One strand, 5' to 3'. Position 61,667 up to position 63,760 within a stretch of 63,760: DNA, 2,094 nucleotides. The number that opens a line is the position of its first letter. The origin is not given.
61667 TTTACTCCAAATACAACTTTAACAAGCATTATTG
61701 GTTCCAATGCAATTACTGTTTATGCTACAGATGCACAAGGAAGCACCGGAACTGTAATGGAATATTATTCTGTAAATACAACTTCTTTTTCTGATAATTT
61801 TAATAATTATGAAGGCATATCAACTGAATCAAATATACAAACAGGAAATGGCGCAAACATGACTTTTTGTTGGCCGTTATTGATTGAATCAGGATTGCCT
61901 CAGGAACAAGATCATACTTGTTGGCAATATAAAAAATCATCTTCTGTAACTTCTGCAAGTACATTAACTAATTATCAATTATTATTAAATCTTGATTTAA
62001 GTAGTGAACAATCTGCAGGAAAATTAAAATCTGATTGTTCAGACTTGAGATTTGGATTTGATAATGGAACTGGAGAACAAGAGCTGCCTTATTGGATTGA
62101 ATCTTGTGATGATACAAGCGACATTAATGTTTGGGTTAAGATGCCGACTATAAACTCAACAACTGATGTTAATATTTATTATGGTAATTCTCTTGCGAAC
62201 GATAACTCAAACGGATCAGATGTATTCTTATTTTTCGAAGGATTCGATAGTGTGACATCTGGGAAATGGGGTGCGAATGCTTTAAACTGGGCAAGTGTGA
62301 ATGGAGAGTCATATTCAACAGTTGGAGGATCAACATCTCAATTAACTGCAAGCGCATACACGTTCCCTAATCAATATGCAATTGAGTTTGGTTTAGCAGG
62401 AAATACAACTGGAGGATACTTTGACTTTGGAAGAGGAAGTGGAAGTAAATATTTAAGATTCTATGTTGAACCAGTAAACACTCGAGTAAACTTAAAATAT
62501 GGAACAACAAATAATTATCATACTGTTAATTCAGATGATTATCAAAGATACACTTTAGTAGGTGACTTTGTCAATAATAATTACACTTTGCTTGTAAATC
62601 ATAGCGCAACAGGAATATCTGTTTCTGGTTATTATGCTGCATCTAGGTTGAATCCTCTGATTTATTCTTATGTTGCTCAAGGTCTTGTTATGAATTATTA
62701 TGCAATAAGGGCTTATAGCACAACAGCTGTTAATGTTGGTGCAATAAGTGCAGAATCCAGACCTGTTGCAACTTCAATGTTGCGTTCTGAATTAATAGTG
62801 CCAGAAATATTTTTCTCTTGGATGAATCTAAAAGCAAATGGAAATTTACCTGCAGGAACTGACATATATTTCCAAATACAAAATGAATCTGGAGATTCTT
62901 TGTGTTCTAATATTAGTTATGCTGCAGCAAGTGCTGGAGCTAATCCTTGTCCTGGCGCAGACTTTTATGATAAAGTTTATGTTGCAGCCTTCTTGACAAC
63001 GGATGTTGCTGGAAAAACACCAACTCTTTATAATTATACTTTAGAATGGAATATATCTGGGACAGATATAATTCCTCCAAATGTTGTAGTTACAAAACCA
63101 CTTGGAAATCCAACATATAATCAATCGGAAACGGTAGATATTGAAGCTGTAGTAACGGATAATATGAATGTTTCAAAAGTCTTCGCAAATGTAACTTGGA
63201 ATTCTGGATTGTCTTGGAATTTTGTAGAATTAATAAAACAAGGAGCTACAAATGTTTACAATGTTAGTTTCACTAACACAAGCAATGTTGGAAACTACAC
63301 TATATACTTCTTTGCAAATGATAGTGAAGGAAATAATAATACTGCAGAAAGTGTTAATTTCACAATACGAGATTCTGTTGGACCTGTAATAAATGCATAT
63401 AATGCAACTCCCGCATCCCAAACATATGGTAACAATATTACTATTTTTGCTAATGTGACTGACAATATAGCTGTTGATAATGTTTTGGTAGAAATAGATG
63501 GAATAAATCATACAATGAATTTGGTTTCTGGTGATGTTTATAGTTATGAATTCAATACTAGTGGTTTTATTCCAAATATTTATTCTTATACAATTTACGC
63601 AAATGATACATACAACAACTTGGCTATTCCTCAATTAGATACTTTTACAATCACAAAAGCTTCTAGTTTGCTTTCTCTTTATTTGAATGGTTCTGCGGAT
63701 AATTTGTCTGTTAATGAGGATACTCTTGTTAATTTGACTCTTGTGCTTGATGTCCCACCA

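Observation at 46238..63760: Unlisted giant ORF: at least 17.5 kb / 5,841 codons of uninterrupted surface-protein coding sequence running off the window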

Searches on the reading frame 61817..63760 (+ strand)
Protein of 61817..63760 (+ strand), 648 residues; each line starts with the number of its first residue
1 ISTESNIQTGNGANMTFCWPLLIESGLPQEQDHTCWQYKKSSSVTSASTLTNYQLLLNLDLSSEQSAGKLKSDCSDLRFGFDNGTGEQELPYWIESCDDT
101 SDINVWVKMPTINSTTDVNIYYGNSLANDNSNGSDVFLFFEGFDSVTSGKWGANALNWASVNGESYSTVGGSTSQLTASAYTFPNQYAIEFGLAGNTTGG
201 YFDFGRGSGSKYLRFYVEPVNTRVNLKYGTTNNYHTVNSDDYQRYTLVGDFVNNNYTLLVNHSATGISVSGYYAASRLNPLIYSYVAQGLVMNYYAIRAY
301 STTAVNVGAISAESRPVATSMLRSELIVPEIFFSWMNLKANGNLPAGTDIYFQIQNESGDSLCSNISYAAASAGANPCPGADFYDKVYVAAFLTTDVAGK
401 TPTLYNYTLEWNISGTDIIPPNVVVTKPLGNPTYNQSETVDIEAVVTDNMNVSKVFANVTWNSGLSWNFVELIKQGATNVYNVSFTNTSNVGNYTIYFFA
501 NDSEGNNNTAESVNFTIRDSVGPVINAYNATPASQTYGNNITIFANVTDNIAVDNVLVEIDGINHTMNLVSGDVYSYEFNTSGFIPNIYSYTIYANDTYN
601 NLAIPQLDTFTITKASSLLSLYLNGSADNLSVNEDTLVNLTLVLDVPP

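Call 12: search_protein_families(library=pfam, proteins=[window:61817-63760:+], max_evalue=0.1)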
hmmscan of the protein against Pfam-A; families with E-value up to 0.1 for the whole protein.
window:61817-63760:+ (648 aa): 3 families
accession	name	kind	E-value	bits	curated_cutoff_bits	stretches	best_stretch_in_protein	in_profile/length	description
PF10102.14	DUF2341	-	7.3e-17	62.1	23.4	1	73-151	1-81/84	Domain of unknown function (DUF2341)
PF17957.7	Big_7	-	9.4e-05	23.4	24.1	2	421-496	1-68/70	Bacterial Ig domain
PF15418.12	DUF4625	-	0.0083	16.9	27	0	522-580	13-79/131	Domain of unknown function (DUF4625)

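Call 39: search_protein_families(library=ncbifam, proteins=[window:61817-63760:+], max_evalue=0.1)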
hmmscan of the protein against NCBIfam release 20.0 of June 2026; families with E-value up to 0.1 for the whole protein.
window:61817-63760:+ (648 aa): 1 family
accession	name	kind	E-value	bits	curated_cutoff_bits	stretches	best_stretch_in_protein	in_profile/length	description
NF033932.1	LapB_rpt_80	domain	0.021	15.1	45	1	492-529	1-38/83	LapB repeat-containing protein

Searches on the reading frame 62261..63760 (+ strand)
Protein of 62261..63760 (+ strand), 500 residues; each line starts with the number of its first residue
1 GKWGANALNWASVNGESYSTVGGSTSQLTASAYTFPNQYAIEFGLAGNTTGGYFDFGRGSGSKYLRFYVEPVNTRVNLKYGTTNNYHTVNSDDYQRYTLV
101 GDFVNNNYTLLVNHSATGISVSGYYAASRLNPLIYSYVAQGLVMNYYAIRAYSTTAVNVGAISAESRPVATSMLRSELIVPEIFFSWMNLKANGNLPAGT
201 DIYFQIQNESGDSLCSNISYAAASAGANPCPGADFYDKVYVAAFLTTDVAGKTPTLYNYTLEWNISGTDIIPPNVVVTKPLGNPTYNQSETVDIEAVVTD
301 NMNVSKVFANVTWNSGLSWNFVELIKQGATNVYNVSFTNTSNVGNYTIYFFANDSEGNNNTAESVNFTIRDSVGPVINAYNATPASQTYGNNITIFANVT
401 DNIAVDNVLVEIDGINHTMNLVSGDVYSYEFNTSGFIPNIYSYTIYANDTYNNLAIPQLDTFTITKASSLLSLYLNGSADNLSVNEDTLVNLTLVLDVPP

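Call 22: find_related_loci(query=window:62261-63760:+, collection=genome_contigs, flank=10000)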
Query window:62261-63760:+ (500 aa) in genome_contigs; peptide patterns used: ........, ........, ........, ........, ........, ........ (x = any residue, [..] = any of these).
77 stretches matched a pattern; 5 encode a relative of the query (tblastn E <= 1e-3); 5 distinct loci.
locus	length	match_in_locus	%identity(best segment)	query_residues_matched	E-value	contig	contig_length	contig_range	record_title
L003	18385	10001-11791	33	344-472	2e-12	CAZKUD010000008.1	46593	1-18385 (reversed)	MAG TPA_asm: uncultured archaeon isolate binchicken_co334_109 genome assembly, contig: NODE_1166_length_46593_cov_15.542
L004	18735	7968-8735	29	263-499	2e-8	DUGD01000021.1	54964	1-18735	MAG TPA_asm: Candidatus Woesearchaeota archaeon isolate UBA10207 contig_35868, whole genome shotgun sequence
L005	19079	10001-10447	33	351-498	1e-7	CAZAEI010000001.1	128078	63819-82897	MAG TPA_asm: uncultured archaeon isolate binchicken_co116_293 genome assembly, contig: NODE_52_length_128078_cov_17.9344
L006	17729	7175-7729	28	281-464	5e-6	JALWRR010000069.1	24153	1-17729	MAG: Promethearchaeati archaeon isolate M2_metabat1_scaf2bin.245 M2_NODE_1873_length_24153_cov_2.970116, whole genome sh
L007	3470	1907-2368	29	299-456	6e-6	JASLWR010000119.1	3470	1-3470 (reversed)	MAG: Thermoplasmatota archaeon isolate ETNP2_MAG_1 NODE_119_length_3470_cov_4.344238, whole genome shotgun sequence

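Call 25: find_related_loci(query=window:62261-63760:+, collection=metagenome_contigs, flank=10000)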
Query window:62261-63760:+ (500 aa) in metagenome_contigs; peptide patterns used: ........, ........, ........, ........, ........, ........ (x = any residue, [..] = any of these).
103 stretches matched a pattern; 5 encode a relative of the query (tblastn E <= 1e-3); 5 distinct loci.
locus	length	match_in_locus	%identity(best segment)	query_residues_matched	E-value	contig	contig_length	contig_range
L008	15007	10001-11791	33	344-472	1e-12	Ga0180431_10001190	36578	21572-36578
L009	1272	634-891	33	401-486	2e-8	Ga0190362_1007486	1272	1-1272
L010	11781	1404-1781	33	349-473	5e-7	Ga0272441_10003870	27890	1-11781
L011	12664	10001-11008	28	347-480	4e-7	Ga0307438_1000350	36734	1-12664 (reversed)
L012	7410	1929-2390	29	299-456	4e-6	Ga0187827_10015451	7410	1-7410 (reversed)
